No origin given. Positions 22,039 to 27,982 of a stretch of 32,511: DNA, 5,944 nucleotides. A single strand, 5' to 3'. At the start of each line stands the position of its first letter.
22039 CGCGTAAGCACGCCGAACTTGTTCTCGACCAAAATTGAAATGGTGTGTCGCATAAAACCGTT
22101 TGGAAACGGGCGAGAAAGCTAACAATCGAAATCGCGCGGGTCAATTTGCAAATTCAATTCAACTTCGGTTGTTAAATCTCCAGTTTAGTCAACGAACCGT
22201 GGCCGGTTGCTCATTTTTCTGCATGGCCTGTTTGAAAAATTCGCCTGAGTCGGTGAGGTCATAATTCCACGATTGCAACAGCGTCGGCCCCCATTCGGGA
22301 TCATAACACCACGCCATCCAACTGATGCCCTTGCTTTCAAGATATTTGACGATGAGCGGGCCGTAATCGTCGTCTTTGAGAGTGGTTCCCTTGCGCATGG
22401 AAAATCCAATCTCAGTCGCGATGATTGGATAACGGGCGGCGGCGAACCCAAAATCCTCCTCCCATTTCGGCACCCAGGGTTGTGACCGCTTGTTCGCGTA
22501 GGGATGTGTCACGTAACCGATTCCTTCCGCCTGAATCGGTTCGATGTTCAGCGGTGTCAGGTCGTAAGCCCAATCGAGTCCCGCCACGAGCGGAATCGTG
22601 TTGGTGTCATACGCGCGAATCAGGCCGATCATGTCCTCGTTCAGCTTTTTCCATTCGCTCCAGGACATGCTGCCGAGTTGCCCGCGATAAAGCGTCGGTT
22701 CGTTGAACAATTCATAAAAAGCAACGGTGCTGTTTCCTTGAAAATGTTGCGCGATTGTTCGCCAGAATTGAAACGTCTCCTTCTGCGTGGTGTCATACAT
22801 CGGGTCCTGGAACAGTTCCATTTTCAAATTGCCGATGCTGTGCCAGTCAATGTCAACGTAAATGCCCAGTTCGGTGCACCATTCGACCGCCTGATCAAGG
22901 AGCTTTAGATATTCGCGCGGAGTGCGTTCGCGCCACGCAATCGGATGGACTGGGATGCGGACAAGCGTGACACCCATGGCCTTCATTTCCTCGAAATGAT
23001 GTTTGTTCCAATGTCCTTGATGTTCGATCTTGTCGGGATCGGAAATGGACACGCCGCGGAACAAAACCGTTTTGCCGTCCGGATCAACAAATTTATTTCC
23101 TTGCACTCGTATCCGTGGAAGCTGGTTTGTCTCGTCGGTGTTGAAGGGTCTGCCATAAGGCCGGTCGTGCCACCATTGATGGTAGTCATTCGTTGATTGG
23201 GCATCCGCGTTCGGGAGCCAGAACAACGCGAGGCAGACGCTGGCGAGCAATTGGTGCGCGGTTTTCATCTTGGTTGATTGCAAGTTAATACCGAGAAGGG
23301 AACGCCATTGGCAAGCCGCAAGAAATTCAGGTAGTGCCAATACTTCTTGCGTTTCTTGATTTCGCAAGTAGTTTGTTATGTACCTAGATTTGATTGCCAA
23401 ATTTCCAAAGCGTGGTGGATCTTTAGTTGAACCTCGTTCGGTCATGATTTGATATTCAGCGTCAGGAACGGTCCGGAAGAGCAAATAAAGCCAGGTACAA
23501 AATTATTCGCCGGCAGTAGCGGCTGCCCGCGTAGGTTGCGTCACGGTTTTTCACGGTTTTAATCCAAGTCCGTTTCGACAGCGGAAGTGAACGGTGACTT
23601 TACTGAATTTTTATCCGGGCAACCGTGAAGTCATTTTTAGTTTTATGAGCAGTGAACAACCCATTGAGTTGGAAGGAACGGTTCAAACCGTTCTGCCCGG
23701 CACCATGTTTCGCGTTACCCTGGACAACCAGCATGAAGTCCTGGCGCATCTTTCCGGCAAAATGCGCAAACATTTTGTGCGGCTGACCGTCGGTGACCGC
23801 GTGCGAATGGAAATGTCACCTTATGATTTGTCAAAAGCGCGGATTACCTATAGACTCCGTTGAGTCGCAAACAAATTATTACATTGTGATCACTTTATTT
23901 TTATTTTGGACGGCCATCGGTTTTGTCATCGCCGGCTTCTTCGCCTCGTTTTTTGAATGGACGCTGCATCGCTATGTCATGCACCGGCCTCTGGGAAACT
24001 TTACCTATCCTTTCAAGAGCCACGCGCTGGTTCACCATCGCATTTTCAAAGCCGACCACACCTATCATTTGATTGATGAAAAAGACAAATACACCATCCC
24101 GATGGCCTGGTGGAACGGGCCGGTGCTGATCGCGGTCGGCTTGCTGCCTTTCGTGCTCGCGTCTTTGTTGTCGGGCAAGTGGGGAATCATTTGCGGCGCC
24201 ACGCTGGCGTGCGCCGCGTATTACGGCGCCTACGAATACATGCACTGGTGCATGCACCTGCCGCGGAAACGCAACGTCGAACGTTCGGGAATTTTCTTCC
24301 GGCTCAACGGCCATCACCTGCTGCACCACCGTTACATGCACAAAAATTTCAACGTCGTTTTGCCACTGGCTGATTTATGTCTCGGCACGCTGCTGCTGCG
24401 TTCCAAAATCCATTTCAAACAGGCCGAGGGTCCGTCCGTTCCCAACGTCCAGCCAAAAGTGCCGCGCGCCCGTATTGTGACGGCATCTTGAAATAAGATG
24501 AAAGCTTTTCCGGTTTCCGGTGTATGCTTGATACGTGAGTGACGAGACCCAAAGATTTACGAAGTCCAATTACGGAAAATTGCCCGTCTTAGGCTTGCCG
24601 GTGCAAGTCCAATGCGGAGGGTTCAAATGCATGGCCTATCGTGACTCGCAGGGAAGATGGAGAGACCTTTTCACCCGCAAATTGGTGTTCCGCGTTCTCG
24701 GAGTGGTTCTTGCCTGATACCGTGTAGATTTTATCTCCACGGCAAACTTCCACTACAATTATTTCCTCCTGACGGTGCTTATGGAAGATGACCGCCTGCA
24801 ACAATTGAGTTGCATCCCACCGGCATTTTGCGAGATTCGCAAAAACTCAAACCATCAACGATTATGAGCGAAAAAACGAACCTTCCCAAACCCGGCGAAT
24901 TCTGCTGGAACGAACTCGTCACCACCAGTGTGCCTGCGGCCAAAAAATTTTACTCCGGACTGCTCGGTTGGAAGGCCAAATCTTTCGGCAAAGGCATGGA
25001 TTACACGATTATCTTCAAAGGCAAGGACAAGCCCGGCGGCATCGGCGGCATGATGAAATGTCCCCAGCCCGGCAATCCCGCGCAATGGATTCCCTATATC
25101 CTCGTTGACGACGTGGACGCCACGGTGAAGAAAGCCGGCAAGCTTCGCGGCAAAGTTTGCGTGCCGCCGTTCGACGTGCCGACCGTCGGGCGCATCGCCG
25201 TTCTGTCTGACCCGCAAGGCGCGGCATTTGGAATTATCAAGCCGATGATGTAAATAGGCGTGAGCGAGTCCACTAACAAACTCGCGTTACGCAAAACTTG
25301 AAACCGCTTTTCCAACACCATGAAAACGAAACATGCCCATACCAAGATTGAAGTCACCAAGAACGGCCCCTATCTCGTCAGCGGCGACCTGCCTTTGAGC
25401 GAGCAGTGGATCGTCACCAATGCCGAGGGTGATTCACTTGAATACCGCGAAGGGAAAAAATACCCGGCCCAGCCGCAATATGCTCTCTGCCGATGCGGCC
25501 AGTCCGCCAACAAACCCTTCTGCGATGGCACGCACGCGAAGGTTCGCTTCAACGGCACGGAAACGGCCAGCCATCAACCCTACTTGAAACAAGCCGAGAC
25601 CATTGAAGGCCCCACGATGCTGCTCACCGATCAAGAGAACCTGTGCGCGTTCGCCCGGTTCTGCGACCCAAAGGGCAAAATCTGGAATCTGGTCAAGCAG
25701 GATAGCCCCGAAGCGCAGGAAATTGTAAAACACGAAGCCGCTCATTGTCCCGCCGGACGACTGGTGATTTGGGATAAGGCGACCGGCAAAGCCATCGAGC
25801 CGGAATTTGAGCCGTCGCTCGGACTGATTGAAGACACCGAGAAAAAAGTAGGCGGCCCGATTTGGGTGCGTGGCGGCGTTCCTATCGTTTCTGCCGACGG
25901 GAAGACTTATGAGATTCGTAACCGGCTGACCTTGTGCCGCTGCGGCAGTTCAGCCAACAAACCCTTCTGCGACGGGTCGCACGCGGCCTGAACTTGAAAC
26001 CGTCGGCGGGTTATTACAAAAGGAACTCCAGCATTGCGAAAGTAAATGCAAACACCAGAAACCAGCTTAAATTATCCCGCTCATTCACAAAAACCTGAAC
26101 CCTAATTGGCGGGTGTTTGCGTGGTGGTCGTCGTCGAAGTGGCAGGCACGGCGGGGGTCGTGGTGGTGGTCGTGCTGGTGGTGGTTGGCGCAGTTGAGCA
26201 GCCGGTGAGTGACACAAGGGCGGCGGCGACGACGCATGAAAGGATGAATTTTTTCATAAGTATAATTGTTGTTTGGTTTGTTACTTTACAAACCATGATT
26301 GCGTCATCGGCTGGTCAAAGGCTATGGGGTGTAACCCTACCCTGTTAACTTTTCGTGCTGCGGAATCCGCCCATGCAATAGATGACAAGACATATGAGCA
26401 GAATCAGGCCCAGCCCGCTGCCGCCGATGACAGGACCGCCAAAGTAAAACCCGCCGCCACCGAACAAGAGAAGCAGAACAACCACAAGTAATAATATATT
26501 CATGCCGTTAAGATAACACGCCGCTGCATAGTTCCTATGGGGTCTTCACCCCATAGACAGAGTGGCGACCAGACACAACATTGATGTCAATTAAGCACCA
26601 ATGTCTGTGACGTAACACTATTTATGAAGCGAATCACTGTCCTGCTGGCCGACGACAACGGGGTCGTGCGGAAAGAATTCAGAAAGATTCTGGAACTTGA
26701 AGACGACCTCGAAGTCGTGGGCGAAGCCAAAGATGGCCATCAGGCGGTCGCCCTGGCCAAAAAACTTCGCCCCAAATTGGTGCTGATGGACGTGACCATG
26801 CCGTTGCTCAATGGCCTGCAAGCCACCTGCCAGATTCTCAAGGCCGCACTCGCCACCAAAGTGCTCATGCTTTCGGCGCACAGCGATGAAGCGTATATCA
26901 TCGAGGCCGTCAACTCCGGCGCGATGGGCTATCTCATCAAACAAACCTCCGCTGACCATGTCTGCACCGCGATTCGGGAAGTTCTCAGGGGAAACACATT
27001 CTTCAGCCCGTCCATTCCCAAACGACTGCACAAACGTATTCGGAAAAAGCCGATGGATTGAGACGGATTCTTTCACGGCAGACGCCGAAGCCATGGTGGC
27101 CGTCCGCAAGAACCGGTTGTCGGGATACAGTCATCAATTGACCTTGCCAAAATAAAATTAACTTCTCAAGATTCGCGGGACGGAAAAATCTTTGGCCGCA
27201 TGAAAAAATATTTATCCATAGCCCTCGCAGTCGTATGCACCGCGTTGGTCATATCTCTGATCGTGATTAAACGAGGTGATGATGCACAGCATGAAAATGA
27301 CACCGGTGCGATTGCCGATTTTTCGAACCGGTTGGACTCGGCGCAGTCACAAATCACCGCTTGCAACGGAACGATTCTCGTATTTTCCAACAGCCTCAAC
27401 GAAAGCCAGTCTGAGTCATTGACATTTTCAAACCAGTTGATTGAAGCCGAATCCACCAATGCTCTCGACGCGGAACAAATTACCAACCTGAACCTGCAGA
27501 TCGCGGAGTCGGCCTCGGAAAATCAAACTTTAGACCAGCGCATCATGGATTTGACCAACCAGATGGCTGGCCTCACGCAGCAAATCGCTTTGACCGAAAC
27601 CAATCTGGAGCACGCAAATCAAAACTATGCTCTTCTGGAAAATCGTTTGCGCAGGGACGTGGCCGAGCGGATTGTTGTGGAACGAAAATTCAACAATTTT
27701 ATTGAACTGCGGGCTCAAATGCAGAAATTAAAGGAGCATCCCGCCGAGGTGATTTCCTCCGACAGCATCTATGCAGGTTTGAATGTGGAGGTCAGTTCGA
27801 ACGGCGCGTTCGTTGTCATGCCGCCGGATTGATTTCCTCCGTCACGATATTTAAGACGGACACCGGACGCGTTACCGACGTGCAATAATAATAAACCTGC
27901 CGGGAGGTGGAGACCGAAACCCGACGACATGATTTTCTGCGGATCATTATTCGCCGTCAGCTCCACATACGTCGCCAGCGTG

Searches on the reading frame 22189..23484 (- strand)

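Call 59: search_protein_families(library=pfam, proteins=[window:22189-23484:-], max_evalue=0.001)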
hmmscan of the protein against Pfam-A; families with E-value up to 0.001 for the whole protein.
window:22189-23484:- (431 aa): 1 family
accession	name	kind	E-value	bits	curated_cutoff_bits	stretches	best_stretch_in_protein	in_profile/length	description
PF00150.24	Cellulase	-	2.5e-32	112.9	23.5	1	133-396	1-270/272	Cellulase (glycosyl hydrolase family 5)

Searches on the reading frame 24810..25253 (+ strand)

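Call 59: search_protein_families(library=pfam, proteins=[window:24810-25253:+], max_evalue=0.001)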
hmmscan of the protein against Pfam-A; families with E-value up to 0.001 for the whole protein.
window:24810-25253:+ (147 aa): 1 family
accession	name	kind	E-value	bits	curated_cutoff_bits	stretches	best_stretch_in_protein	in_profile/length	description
PF00903.31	Glyoxalase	-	2.6e-06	28.3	20.6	1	36-140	7-119/121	Glyoxalase/Bleomycin resistance protein/Dioxygenase superfamily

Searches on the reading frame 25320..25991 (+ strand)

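Call 59: search_protein_families(library=pfam, proteins=[window:25320-25991:+], max_evalue=0.001)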
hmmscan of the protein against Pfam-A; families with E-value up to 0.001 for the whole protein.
window:25320-25991:+ (223 aa): 2 families
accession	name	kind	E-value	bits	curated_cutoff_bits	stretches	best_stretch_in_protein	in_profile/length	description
PF09360.15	zf-CDGSH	-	1e-41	141.4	29.5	2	15-73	1-48/48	Iron-binding zinc finger CDGSH type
PF06902.16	Fer4_19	-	2.9e-07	30.9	24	1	96-153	2-64/64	Divergent 4Fe-4S mono-cluster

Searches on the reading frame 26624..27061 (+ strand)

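Call 3: search_protein_families(library=pfam, proteins=[window:26624-27061:+], max_evalue=0.1)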
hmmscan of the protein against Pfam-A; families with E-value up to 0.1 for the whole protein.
window:26624-27061:+ (145 aa): 2 families
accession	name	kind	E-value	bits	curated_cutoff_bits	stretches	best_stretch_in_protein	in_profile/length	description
PF00072.30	Response_reg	-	1.5e-26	93.2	30.2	1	6-118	1-111/111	Response regulator receiver domain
PF01755.23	Glyco_transf_25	-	0.06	13.6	24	1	14-119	81-190/199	Glycosyltransferase family 25 (LPS biosynthesis protein)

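Call 4: search_protein_families(library=ncbifam, proteins=[window:26624-27061:+], max_evalue=0.1)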
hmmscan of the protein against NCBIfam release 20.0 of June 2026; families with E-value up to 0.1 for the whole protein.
window:26624-27061:+ (145 aa): 99 families (the best 25 are shown)
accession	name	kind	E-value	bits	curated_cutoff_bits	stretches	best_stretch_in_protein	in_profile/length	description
NF052445.1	RespRegMctR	equivalog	2.7e-35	121.7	300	1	4-138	2-136/205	two-component system response regulator MctR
NF007018.1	PRK09483.1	equivalog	5.4e-30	104.7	280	1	4-135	2-133/217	UvrY/SirA/GacA family response regulator transcription factor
NF007935.0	PRK10651.1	equivalog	1.9e-28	99.1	250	1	3-142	6-145/216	two-component system response regulator NarL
NF047785.1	respo_reg_MadR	equivalog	5.5e-24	84.7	300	1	4-130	1-130/209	MadR family response regulator transcription factor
NF001965.0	PRK00742.1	subfamily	7.6e-24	84.6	293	1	2-109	2-110/357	chemotaxis-specific protein-glutamate methyltransferase CheB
NF007708.0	PRK10403.1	equivalog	3.6e-23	82.1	343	1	4-141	7-144/215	nitrate/nitrite response regulator protein NarP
NF041367.1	CheY_Halo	equivalog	9.5e-23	80.8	200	1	6-120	1-113/114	chemotaxis protein CheY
NF011896.0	PRK15369.1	equivalog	5.8e-22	78.3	242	1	1-134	1-134/211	two component system response regulator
NF007685.0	PRK10360.1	equivalog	2.5e-21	76.4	258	1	4-136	2-131/196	response regulator transcription factor UhpA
TIGR02875.1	spore_0_A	equivalog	4.6e-19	68.7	200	1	3-124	2-125/262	sporulation transcription factor Spo0A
NF009206.0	PRK12555.1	subfamily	2.2e-18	66.3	342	1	5-104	2-102/340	chemotaxis-specific protein-glutamate methyltransferase CheB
NF008677.0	PRK11697.1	equivalog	7.6e-18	64.7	246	1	4-122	2-117/238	two-component system response regulator BtsR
NF041733.1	resp_reg_CseB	equivalog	1.5e-16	60.5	350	1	5-127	2-121/228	two-component system response regulator CseB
NF008469.0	PRK11361.1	equivalog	8.7e-16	57.6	714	1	5-121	6-120/461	acetoacetate metabolism transcriptional regulator AtoC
NF007419.0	PRK09958.1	equivalog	1.5e-15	57.4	251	1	6-131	3-127/204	acid-sensing system DNA-binding response regulator EvgA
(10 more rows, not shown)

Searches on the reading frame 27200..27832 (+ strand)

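Call 3: search_protein_families(library=pfam, proteins=[window:27200-27832:+], max_evalue=0.1)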
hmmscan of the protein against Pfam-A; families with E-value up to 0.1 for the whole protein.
window:27200-27832:+ (210 aa): 8 families
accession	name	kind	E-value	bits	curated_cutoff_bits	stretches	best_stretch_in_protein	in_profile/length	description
PF02090.21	SPAM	-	0.0004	20.8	35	1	33-125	16-108/142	Salmonella surface presentation of antigen gene type M protein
PF08614.16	ATG16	-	0.016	15.8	33.7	1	50-152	74-176/200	Autophagy protein 16 (ATG16)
PF15035.11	Rootletin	-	0.017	15.6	36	1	62-144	59-142/188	Ciliary rootlet component, centrosome cohesion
PF08537.15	NBP1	-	0.031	14.2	25.8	1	79-156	158-232/330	Fungal Nap binding protein NBP1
PF00038.26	Filament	-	0.033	14.3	40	0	30-100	197-267/313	Intermediate filament protein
PF10186.14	ATG14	-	0.043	13.3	33.2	1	66-188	28-148/347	Vacuolar sorting 38 and autophagy-related subunit 14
PF13586.12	DDE_Tnp_1_2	-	0.058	14.3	29.2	0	146-185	34-76/86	Transposase DDE domain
PF18323.6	CSN5_C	-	0.069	14.3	27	0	35-94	13-75/81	Cop9 signalosome subunit 5 C-terminal domain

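Call 4: search_protein_families(library=ncbifam, proteins=[window:27200-27832:+], max_evalue=0.1)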
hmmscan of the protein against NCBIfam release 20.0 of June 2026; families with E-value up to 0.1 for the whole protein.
window:27200-27832:+ (210 aa): 9 families
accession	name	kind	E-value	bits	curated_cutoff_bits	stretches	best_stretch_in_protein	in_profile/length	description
TIGR02168.1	SMC_prok_B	equivalog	3.5e-05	21.7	567.35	1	30-176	275-421/1181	chromosome segregation protein SMC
NF047363.1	Zn_ribbon_CdsZ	equivalog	0.00025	20.6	275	1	32-161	29-156/251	zinc ribbon domain regulatory protein CdsZ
TIGR02169.1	SMC_prok_A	equivalog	0.0016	16.2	729.4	1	64-190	827-957/1165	chromosome segregation protein SMC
TIGR04523.1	Mplasa_alph_rch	subfamily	0.0065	14.4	270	1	37-152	322-430/745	helix-rich protein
TIGR01586.1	yopT_cys_prot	domain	0.011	15.7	52.95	1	39-157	2-118/199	YopT-type cysteine protease domain-containing protein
TIGR01980.1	sufB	equivalog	0.02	13.6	346.4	1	87-209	63-182/448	Fe-S cluster assembly protein SufB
TIGR04211.1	SH3_and_anchor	equivalog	0.04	13.5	65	1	42-135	65-161/198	TIGR04211 family SH3 domain-containing protein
NF045780.1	TrlF_fam_ATP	equivalog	0.079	11.6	350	1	31-180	514-669/944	TrlF family AAA-like ATPase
NF041034.1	Rad50_Sulf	equivalog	0.08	10.8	1000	0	88-185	541-638/872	DNA double-strand break repair ATPase Rad50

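Call 70: search_protein_families(library=phrogs, proteins=[window:27200-27832:+], max_evalue=0.01)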
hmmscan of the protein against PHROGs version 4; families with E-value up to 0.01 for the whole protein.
window:27200-27832:+ (210 aa): 3 families
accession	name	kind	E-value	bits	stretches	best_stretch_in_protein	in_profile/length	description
phrog_2204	-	other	0.0026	17.3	1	26-149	329-440/764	glycerophosphoryl diester phosphodiesterase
phrog_2619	-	unknown function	0.0039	18.4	1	81-141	49-110/124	-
phrog_6188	-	unknown function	0.0085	17.6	0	20-71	46-95/125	-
